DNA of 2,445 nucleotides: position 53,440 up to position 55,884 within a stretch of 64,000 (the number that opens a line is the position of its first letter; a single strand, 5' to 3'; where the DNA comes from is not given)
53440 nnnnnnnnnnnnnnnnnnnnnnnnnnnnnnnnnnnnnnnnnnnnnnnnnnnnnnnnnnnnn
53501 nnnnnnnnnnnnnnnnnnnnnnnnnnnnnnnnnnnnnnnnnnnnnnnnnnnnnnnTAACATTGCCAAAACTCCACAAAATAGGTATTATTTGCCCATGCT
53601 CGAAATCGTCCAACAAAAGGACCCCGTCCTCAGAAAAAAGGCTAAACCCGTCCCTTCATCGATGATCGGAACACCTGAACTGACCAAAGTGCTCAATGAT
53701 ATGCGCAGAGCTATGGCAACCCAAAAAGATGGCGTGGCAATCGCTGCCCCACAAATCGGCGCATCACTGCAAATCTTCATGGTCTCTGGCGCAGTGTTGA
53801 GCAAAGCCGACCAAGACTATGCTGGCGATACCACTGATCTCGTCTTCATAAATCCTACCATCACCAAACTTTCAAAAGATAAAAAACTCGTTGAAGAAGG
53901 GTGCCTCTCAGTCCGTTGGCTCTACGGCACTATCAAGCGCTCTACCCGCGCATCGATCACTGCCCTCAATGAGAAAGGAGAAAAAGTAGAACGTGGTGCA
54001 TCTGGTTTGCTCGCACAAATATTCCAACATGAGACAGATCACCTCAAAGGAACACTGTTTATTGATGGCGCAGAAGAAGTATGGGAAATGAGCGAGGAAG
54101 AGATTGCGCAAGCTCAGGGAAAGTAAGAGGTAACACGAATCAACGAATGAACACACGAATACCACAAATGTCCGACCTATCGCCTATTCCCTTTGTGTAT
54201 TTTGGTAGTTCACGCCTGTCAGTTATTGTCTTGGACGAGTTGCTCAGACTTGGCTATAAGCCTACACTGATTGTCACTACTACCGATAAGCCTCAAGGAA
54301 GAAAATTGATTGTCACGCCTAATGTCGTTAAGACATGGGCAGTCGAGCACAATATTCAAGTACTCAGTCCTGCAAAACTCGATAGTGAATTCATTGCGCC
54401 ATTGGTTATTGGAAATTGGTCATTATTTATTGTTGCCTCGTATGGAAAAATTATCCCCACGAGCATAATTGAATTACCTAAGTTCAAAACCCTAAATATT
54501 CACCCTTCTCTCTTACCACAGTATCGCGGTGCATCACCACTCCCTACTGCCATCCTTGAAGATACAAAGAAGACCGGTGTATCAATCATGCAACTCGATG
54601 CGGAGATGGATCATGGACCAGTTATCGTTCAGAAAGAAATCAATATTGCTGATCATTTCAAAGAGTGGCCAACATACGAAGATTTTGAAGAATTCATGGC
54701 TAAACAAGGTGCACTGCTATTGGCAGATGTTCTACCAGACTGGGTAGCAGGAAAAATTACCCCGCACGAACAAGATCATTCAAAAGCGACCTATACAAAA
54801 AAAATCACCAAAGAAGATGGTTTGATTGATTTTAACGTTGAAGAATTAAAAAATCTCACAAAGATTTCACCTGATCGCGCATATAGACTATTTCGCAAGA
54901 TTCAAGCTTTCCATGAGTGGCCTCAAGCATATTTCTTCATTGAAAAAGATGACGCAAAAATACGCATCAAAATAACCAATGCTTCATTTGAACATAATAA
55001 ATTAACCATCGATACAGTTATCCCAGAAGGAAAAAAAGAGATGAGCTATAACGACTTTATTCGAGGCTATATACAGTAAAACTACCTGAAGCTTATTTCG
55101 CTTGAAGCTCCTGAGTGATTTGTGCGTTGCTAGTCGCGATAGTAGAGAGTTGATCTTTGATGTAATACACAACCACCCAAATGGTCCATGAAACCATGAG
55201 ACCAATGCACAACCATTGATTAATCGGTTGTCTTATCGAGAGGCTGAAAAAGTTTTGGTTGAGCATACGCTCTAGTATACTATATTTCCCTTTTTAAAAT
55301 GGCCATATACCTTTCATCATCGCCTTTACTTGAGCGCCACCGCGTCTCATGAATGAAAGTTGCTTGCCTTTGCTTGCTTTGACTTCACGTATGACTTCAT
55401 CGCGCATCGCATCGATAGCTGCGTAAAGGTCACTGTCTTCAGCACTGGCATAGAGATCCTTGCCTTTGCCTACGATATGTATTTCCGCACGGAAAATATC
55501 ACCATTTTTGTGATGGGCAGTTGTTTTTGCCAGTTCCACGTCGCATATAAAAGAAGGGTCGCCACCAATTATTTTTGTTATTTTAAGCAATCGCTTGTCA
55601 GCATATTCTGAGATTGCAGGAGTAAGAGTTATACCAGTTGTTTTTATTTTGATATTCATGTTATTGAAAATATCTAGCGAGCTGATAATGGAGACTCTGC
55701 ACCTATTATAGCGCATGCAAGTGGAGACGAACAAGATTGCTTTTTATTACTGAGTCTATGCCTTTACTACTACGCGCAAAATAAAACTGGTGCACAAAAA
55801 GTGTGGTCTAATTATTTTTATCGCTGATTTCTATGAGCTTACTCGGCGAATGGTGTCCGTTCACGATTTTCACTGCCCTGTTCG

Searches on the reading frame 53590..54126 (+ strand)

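Call 107: search_protein_families(library=pfam, proteins=[window:53590-54126:+], max_evalue=0.00001)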
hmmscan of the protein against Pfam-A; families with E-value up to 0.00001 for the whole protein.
window:53590-54126:+ (178 aa): 1 family
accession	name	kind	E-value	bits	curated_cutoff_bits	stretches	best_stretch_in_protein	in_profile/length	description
PF01327.26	Pep_deformylase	-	2.2e-41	141.5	22.8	1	3-162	1-151/156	Polypeptide deformylase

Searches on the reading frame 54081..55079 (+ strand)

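Call 107: search_protein_families(library=pfam, proteins=[window:54081-55079:+], max_evalue=0.00001)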
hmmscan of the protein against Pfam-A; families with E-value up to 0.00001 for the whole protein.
window:54081-55079:+ (332 aa): 2 families
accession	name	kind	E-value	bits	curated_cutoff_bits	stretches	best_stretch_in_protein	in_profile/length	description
PF00551.24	Formyl_trans_N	-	5.2e-28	98.5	26.1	1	62-192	31-159/181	Formyl transferase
PF02911.23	Formyl_trans_C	-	4.5e-08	33.6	21.1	0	241-305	1-49/100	Formyl transferase, C-terminal domain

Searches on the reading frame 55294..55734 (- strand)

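Call 107: search_protein_families(library=pfam, proteins=[window:55294-55734:-], max_evalue=0.00001)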
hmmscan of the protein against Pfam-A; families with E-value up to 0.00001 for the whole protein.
window:55294-55734:- (146 aa): 1 family
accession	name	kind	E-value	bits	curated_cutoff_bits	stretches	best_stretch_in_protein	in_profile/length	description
PF02482.25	Ribosomal_S30AE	-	1.7e-14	54.7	23.7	1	28-125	1-87/88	Sigma 54 modulation protein / S30EA ribosomal protein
